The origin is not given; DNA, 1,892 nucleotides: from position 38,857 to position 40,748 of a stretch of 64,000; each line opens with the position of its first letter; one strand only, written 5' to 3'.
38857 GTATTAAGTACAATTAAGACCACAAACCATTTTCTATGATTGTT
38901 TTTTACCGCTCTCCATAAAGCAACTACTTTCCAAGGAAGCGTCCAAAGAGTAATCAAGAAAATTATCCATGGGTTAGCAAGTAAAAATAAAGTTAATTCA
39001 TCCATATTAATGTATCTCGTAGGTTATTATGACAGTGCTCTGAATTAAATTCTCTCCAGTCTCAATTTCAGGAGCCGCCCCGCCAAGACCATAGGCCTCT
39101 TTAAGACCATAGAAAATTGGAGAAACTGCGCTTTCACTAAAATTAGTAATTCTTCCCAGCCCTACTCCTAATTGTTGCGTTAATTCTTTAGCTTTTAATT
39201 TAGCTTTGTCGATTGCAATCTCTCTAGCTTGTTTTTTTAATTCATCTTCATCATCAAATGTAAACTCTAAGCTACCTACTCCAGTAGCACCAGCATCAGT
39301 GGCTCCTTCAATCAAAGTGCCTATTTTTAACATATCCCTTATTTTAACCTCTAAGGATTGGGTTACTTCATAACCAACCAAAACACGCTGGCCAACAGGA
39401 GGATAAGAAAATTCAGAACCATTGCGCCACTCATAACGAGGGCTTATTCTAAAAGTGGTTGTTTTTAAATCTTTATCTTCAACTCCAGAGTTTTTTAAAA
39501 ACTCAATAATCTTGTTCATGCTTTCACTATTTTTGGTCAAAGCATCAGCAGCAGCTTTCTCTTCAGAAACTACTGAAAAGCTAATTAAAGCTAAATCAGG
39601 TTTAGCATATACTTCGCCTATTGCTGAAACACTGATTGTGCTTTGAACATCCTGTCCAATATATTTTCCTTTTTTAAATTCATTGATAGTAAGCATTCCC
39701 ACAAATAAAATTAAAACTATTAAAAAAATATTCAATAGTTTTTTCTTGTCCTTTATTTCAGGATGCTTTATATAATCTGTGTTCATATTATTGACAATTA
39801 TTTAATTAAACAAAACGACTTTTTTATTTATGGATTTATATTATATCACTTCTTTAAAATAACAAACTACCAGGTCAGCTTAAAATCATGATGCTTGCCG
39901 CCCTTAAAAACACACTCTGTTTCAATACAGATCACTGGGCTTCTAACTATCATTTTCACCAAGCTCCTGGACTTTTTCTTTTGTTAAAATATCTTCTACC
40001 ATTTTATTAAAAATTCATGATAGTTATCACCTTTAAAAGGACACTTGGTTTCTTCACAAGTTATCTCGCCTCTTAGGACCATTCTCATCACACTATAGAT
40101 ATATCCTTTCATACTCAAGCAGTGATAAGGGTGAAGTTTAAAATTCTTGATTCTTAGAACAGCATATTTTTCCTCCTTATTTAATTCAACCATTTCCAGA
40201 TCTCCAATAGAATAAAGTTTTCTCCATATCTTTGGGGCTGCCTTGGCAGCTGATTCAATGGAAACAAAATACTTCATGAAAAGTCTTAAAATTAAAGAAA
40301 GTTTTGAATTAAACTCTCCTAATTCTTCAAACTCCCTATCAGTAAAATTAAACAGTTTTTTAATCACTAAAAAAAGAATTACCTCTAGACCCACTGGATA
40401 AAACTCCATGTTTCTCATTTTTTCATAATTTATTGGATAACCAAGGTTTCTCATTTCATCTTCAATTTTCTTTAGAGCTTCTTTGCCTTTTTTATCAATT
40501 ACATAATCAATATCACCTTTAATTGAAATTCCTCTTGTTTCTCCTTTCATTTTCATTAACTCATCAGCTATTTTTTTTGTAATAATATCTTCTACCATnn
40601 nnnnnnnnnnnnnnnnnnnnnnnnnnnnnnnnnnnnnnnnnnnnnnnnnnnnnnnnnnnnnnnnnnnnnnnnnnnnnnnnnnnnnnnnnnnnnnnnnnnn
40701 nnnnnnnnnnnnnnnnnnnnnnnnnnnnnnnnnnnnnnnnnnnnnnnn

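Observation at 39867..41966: PD-(D/E)XK nuclease operon with tandem, fast-evolving ligand-binding-like paralogues and a collapsed third copy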

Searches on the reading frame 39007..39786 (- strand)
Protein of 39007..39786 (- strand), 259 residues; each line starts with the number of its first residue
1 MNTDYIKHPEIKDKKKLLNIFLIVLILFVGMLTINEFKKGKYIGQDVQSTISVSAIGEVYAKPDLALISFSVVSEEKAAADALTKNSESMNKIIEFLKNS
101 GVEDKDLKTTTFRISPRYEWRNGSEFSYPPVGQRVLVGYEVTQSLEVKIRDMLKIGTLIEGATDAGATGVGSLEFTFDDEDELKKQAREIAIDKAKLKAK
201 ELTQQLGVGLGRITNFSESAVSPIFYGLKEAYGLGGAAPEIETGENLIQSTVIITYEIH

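Call 3: search_protein_families(library=pfam, proteins=[window:39007-39786:-], max_evalue=1)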
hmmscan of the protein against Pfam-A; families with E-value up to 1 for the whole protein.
window:39007-39786:- (259 aa): 2 families
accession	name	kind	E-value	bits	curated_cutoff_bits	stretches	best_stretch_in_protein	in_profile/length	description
PF04402.19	SIMPL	-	4e-46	158.3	25.2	1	51-256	1-205/205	Protein of unknown function (DUF541)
PF07870.16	DUF1657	-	0.11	12.8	27.7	1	67-99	15-47/49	Protein of unknown function (DUF1657)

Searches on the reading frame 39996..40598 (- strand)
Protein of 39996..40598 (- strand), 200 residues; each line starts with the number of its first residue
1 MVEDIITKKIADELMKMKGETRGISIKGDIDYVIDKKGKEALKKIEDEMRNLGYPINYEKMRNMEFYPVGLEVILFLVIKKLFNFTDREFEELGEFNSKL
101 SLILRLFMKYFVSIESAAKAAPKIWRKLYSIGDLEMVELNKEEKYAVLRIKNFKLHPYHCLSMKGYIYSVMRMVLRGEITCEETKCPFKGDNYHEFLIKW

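Call 3: search_protein_families(library=pfam, proteins=[window:39996-40598:-], max_evalue=1)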
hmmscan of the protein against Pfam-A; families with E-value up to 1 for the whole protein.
window:39996-40598:- (200 aa): 1 family
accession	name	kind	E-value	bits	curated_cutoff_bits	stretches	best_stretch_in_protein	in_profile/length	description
PF02830.23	V4R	-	0.016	15.7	31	1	160-199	22-61/62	V4R domain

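Call 4: search_protein_families(library=ncbifam, proteins=[window:39996-40598:-], max_evalue=1)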
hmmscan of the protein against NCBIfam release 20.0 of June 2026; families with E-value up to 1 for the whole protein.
window:39996-40598:- (200 aa): 0 families

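Call 5: search_protein_families(library=padloc, proteins=[window:39996-40598:-], max_evalue=1)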
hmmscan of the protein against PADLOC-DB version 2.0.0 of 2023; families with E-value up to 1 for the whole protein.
window:39996-40598:- (200 aa): 0 families

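Call 58: search_protein_families(library=phrogs, proteins=[window:39996-40598:-], max_evalue=0.01)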
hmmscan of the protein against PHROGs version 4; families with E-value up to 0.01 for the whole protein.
window:39996-40598:- (200 aa): 0 families
